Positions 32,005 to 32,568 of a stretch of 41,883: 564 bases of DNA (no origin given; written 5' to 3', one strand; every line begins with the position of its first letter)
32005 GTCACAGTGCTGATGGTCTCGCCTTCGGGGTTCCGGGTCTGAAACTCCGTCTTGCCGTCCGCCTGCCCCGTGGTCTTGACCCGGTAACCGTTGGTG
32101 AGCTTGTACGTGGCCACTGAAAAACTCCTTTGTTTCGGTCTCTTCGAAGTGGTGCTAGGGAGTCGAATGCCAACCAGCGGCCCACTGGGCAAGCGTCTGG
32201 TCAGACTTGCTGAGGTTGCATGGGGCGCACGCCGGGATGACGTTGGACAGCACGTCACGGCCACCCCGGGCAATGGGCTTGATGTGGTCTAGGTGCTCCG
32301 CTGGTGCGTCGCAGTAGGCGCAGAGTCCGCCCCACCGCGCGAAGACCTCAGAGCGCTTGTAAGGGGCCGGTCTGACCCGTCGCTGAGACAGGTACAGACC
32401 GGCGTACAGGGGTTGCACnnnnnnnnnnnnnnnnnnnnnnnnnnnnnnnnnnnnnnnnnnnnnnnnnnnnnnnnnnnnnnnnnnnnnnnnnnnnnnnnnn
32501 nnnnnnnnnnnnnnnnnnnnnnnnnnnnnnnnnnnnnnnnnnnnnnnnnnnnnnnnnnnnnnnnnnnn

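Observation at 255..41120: Family of about 12 non-canonical promoter-like motifs with a fixed 30-nt architecture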

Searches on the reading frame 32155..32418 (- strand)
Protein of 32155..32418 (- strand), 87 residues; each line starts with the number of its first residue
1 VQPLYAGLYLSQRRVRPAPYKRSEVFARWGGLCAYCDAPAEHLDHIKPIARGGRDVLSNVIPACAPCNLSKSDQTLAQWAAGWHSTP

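Call 85: search_protein_families(library=phrogs, proteins=[window:32155-32418:-])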
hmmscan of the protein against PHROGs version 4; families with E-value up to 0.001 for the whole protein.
window:32155-32418:- (87 aa): 22 families
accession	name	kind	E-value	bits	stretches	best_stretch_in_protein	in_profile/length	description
phrog_2118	-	DNA, RNA and nucleotide metabolism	1.2e-20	75.2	1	21-79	167-229/301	HNH endonuclease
phrog_1035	-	DNA, RNA and nucleotide metabolism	3e-15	57.8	1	23-80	152-219/271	endonuclease VII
phrog_2214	-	DNA, RNA and nucleotide metabolism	3.7e-14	53.7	1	22-80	185-245/429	HNH endonuclease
phrog_338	-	DNA, RNA and nucleotide metabolism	1.8e-12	48.3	1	26-85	203-273/340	HNH endonuclease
phrog_589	-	DNA, RNA and nucleotide metabolism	5e-12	46.9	1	21-80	82-147/179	HNH endonuclease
phrog_7785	-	DNA, RNA and nucleotide metabolism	9.2e-12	46.2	1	12-74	51-114/147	HNH endonuclease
phrog_144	-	DNA, RNA and nucleotide metabolism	1.1e-11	45.7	1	21-81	75-142/175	HNH endonuclease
phrog_16986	-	unknown function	1.5e-11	45.3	1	22-77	12-71/248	-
phrog_8660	-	DNA, RNA and nucleotide metabolism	1.8e-11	45.5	1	21-82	115-187/196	HNH endonuclease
phrog_333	-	DNA, RNA and nucleotide metabolism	7.5e-10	40.1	1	14-75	14-82/138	HNH endonuclease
phrog_5718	-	DNA, RNA and nucleotide metabolism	1.2e-09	38.7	1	20-82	118-184/394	HNH endonuclease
phrog_1271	-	DNA, RNA and nucleotide metabolism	1.4e-09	38.8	1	18-78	254-322/361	HNH endonuclease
phrog_6050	-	DNA, RNA and nucleotide metabolism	8.3e-09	35.7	1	9-76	291-362/402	HNH endonuclease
phrog_16726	-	DNA, RNA and nucleotide metabolism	3.1e-08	34.7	1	20-78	83-147/308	HNH endonuclease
phrog_14314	-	DNA, RNA and nucleotide metabolism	2.3e-07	32.4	1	22-74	8-64/252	HNH endonuclease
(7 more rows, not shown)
